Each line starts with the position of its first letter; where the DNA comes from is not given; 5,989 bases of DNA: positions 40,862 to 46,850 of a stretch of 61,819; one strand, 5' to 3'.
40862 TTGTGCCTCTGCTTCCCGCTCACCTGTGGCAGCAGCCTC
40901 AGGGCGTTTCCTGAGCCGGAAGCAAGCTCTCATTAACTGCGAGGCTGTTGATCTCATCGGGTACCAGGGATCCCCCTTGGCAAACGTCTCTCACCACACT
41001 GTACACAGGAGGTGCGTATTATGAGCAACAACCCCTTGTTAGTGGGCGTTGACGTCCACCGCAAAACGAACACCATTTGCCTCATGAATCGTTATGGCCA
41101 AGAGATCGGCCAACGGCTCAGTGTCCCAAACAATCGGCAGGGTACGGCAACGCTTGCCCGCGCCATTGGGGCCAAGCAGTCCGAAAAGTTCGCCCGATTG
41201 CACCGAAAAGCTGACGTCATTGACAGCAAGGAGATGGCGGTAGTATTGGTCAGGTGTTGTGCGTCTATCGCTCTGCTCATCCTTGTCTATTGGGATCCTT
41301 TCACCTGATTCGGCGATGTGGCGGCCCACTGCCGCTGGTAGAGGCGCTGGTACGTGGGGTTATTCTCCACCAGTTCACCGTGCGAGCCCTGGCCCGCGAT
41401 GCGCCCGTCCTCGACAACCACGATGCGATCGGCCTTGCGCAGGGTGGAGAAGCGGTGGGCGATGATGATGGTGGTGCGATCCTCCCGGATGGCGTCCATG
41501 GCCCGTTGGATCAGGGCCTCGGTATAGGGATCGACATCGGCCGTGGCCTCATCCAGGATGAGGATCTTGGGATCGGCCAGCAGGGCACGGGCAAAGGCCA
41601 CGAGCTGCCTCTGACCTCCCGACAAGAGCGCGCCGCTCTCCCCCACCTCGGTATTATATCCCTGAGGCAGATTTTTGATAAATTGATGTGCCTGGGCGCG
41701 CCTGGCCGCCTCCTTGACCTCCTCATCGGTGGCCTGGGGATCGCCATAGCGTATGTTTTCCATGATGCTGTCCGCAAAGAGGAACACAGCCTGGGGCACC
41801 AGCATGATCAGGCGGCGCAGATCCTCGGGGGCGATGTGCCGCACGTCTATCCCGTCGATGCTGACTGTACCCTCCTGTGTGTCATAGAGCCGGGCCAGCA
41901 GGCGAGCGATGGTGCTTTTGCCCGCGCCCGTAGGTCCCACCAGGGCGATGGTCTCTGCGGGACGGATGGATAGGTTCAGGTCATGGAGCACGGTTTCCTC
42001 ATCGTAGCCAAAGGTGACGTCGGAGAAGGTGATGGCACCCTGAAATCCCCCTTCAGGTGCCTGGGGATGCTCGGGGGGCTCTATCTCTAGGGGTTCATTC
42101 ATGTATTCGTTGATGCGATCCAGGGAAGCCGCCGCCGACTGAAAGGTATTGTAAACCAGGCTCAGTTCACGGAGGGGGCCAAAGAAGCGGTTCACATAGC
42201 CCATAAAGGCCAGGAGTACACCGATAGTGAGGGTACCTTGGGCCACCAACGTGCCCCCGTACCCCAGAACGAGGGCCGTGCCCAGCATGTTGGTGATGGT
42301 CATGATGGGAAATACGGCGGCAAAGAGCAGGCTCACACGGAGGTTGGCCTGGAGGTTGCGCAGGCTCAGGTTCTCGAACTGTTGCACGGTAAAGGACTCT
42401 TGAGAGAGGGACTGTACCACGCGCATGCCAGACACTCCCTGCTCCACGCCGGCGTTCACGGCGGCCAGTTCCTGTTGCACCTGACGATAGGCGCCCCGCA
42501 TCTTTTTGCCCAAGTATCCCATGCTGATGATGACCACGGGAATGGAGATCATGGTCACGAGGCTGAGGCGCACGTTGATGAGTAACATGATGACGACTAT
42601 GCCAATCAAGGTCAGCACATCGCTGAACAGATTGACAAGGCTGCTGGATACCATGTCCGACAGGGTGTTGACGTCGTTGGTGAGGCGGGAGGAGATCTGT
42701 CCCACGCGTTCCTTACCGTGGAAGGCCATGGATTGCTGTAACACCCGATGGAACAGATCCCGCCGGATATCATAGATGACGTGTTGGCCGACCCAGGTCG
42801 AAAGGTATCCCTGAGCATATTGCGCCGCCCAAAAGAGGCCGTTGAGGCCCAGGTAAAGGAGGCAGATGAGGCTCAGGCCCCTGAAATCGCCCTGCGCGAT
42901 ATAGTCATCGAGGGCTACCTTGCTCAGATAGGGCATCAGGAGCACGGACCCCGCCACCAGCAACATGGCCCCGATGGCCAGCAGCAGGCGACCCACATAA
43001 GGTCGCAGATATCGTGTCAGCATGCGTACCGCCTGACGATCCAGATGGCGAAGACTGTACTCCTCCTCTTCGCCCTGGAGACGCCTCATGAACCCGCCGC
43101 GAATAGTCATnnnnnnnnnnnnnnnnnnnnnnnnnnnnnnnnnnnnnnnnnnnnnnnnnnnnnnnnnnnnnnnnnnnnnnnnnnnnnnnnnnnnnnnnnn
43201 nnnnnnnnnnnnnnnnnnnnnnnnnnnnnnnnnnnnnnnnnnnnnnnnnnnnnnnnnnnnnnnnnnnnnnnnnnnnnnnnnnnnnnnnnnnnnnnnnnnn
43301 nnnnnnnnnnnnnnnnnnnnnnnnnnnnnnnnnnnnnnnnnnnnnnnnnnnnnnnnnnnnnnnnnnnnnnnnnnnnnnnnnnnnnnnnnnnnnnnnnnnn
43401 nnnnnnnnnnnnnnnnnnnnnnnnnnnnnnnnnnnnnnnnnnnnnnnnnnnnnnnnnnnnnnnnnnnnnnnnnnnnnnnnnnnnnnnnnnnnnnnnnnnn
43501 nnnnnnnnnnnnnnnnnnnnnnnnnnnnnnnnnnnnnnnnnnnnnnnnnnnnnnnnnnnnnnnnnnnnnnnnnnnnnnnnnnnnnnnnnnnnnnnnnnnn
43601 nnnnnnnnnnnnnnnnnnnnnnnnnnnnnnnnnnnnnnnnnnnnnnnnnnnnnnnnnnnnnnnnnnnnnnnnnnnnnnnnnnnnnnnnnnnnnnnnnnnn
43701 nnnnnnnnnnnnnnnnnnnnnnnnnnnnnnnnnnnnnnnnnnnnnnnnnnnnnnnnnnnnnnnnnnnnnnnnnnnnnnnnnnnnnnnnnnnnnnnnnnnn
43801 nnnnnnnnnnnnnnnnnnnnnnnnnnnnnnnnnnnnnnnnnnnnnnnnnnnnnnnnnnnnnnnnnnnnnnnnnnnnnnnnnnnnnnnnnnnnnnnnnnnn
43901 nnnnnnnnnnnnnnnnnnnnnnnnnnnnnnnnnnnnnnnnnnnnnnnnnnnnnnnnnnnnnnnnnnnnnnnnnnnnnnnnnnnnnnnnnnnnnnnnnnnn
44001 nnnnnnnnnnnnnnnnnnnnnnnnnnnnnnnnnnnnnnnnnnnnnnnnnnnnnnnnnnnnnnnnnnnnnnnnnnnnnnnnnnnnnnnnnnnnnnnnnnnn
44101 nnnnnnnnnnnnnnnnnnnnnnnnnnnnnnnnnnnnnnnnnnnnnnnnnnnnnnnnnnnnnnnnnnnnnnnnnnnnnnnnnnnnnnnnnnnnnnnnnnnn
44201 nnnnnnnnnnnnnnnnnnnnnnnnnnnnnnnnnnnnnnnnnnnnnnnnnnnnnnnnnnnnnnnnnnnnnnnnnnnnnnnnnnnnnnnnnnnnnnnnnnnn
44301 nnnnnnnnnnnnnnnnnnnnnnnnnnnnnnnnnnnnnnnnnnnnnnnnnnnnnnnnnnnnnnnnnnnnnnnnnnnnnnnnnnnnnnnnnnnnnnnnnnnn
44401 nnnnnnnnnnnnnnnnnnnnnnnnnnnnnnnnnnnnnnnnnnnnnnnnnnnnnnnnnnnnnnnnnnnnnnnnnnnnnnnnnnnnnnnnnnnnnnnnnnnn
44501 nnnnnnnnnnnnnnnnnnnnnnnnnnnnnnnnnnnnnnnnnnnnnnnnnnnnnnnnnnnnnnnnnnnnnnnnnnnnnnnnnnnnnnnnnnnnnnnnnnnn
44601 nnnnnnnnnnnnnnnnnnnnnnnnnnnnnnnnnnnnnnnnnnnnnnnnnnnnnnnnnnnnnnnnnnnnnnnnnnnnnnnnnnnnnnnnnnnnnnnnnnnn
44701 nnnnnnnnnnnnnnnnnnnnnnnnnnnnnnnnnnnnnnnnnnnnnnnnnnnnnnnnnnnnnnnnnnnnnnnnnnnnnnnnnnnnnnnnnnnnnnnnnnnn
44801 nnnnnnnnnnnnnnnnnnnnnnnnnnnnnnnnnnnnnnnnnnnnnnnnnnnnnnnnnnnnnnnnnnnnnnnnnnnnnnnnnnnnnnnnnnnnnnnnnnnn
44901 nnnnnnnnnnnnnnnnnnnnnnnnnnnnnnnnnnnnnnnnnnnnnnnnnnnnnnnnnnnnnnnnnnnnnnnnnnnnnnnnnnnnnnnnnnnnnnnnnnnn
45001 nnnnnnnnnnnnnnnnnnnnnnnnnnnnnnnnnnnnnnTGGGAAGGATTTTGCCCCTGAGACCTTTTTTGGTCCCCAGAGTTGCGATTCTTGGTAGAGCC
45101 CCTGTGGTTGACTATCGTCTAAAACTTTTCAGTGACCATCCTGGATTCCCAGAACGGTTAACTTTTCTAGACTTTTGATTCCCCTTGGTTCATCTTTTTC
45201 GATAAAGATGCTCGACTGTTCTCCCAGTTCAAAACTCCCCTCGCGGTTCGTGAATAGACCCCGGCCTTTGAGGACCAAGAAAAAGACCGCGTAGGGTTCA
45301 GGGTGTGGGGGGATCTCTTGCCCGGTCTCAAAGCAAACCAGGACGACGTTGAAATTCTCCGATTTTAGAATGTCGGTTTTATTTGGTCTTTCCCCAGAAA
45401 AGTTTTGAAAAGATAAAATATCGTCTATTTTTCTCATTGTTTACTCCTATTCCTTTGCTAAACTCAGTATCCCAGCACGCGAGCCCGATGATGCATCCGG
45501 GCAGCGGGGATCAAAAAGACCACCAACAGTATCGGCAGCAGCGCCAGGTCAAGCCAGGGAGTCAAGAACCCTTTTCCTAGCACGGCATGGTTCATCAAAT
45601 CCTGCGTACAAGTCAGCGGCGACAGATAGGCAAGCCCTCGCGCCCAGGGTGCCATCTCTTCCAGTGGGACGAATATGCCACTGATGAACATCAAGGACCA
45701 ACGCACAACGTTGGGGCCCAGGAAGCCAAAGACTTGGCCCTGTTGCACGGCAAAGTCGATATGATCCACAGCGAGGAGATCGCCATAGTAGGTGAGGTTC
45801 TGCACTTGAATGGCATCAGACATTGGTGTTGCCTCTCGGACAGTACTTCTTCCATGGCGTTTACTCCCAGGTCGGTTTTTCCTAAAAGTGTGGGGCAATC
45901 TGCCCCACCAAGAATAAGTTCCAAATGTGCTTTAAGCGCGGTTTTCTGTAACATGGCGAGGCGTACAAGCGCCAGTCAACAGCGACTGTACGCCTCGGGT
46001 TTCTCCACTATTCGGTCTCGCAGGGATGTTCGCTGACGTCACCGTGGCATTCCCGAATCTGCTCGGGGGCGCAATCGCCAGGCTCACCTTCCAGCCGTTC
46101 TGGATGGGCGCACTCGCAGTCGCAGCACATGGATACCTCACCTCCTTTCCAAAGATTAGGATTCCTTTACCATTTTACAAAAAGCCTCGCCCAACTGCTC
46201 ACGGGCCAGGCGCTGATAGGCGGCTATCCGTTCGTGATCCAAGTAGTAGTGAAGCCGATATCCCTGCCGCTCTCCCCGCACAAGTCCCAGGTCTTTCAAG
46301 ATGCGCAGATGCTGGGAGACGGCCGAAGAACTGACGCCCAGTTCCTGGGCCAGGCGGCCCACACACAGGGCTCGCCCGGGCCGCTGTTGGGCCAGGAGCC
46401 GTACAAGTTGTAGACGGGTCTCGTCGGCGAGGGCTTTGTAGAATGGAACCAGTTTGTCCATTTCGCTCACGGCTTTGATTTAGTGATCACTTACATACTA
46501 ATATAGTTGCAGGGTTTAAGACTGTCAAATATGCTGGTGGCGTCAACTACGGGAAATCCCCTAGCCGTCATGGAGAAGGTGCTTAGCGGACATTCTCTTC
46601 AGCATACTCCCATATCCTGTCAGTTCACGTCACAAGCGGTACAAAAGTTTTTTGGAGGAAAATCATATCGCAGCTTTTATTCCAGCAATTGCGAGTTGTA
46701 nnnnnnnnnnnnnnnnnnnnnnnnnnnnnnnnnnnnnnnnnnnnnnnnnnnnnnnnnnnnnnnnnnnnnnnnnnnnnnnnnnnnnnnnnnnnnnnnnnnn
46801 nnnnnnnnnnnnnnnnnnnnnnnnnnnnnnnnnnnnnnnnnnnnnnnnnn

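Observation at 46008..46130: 40-codon Cys/His-rich ORF immediately downstream of arsR, absent from the ORF track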

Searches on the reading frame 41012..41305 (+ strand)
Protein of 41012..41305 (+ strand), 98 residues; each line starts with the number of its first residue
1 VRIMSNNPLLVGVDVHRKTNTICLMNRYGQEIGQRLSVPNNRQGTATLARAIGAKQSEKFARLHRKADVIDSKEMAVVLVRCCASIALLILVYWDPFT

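Call 74: search_protein_families(library=pfam, proteins=[window:41012-41305:+], max_evalue=0.001)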
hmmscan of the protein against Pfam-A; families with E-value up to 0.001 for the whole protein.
window:41012-41305:+ (98 aa): 1 family
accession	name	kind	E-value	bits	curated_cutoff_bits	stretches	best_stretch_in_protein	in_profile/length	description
PF01548.23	DEDD_Tnp_IS110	-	1.8e-06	28.2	29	1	11-57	1-46/155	Transposase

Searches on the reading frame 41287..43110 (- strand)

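Call 3: search_protein_families(library=pfam, proteins=[window:41287-43110:-], max_evalue=1)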
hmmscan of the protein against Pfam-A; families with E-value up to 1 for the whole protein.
window:41287-43110:- (607 aa): 29 families (the best 25 are shown)
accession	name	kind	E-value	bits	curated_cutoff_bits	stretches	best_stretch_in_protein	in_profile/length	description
PF00664.28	ABC_membrane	-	9.9e-55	186.6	28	1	44-313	3-274/274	ABC transporter transmembrane region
PF00005.33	ABC_tran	-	1.3e-32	113.7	25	1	375-524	1-137/137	ABC transporter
PF02463.25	SMC_N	-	3.1e-06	27.2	40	1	480-566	135-211/220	RecF/RecN/SMC N terminal domain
PF13401.12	AAA_22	-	5.2e-05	24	27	1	386-524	6-95/130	AAA domain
PF13304.12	AAA_21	-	8.5e-05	23.2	27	2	495-550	237-295/304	AAA domain, putative AbiEii toxin, Type IV TA system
PF06414.18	Zeta_toxin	-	0.00014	21.8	22.3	1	388-429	19-60/199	Zeta toxin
PF13191.12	AAA_16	-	0.00016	22.6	32.6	1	384-540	24-158/167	AAA ATPase domain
PF00004.35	AAA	-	0.00052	20.9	21.2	1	389-436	2-51/131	ATPase family associated with various cellular activities (AAA)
PF13238.12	AAA_18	-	0.00098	20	29.4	1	388-427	1-32/128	AAA domain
PF20720.3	nSTAND3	-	0.0038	17.4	27.2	1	387-452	19-78/155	Novel STAND NTPase 3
PF01583.26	APS_kinase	-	0.0063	17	21.1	1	387-431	4-49/152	Adenylylsulphate kinase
PF07728.20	AAA_5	-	0.0069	16.8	22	1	389-413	3-27/139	AAA domain (dynein-related subfamily)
PF13521.12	AAA_28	-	0.0072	17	27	1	388-411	2-25/164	AAA domain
PF13604.12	AAA_30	-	0.0078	16.4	27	1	386-421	19-47/191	AAA domain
PF03193.22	RsgA_GTPase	-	0.0093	16.2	30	1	372-417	94-138/174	RsgA GTPase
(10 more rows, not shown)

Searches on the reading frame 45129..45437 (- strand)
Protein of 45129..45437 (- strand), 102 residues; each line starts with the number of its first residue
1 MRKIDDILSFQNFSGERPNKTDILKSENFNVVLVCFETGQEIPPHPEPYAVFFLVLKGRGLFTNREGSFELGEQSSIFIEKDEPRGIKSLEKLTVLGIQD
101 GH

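Call 3: search_protein_families(library=pfam, proteins=[window:45129-45437:-], max_evalue=1)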
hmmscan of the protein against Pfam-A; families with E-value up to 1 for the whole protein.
window:45129-45437:- (102 aa): 4 families
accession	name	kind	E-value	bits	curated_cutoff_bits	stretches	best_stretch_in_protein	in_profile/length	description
PF07883.17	Cupin_2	-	5.6e-08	32.8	27.2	1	33-89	2-58/70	Cupin domain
PF02311.25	AraC_binding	-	3.8e-05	23.9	21.1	1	38-84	12-58/135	AraC-like ligand binding domain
PF23873.1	DUF7228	-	0.27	11.7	27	0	22-39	26-43/59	Family of unknown function (DUF7228)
PF12973.13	Cupin_7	-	0.27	11.5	27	1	31-72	35-74/105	ChrR Cupin-like domain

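Call 4: search_protein_families(library=ncbifam, proteins=[window:45129-45437:-], max_evalue=1)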
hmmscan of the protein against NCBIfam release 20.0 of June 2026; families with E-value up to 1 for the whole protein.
window:45129-45437:- (102 aa): 0 families

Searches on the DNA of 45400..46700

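Call 76: search_rna_families(source=window, start=45400, end=46700, threshold=evalue, max_evalue=1)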
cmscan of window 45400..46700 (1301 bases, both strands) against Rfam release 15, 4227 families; matches with E-value up to 1: 0.
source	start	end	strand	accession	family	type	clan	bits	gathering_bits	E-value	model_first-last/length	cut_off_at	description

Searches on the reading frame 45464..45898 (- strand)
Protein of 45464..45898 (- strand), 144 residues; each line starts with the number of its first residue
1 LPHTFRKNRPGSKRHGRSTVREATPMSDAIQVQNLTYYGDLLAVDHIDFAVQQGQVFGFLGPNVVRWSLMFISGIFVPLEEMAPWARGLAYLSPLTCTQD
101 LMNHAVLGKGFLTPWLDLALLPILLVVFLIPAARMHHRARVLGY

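Call 3: search_protein_families(library=pfam, proteins=[window:45464-45898:-], max_evalue=1)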
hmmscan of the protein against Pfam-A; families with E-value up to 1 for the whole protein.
window:45464-45898:- (144 aa): 2 families
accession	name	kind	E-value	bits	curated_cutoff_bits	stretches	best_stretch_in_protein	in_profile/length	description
PF01061.29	ABC2_membrane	-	1.5e-06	28.3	26.9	1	63-102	167-206/211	ABC-2 type transporter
PF12698.13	ABC2_membrane_3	-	0.00021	21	31.6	1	68-130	281-343/347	ABC-2 family transporter protein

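Call 4: search_protein_families(library=ncbifam, proteins=[window:45464-45898:-], max_evalue=1)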
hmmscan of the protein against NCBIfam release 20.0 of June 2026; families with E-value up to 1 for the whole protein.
window:45464-45898:- (144 aa): 24 families
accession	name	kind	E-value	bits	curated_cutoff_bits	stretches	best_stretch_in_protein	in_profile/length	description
NF033858.1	ABC2_perm_RbbA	equivalog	1.3e-07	30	1050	1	21-63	258-301/909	ribosome-associated ATPase/putative transporter RbbA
TIGR01188.1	drrA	subfamily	8.6e-07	28.5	312.45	1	37-63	2-28/302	daunorubicin resistance ABC transporter, ATP-binding protein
NF010060.0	PRK13537.1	equivalog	1.2e-05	24.4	521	1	24-64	9-51/314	nodulation factor ABC transporter ATP-binding protein NodI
TIGR01247.1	drrB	subfamily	1.6e-05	24.7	223.05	1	65-132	164-232/236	daunorubicin resistance ABC transporter membrane protein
TIGR03522.1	GldA_ABC_ATP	equivalog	2.6e-05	23.8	402.6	1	30-68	3-42/301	gliding motility-associated ABC transporter ATP-binding subunit GldA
NF008449.1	PRK11300.1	equivalog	0.00015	21.1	362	1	30-70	6-47/255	high-affinity branched-chain amino acid ABC transporter ATP-binding protein LivG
NF010059.0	PRK13536.1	equivalog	0.00027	19.8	549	1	25-65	39-80/342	nodulation factor ABC transporter ATP-binding protein NodI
TIGR01288.1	nodI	equivalog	0.0013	17.8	424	1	32-66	7-42/303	nodulation factor ABC transporter ATP-binding protein NodI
NF047565.1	PSM_export_PmtA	equivalog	0.0019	17.5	350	1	29-64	2-37/282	phenol-soluble modulin export ABC transporter ATP-binding protein PmtA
NF011648.0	PRK15066.1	subfamily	0.0063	16.1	225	1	62-139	175-252/257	ABC transporter permease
TIGR01291.1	nodJ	subfamily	0.008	15.8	206.65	1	65-129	176-242/253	ABC-2 type transporter, NodJ family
TIGR00968.1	3a0106s01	subfamily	0.01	15.4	342.75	1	31-63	2-35/237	sulfate ABC transporter ATP-binding protein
NF000106.1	40850658_otr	exception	0.011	14.9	750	1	27-64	11-49/351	oxytetracycline efflux ABC transporter Otr(C) ATP-binding subunit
TIGR03864.1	PQQ_ABC_ATP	hypoth_equivalog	0.013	15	302.25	1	29-64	1-37/236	ABC transporter, ATP-binding subunit, PQQ-dependent alcohol dehydrogenase system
NF033565.0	trans_MerF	equivalog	0.018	14.9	50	1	106-130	27-51/59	mercury resistance system transport protein MerF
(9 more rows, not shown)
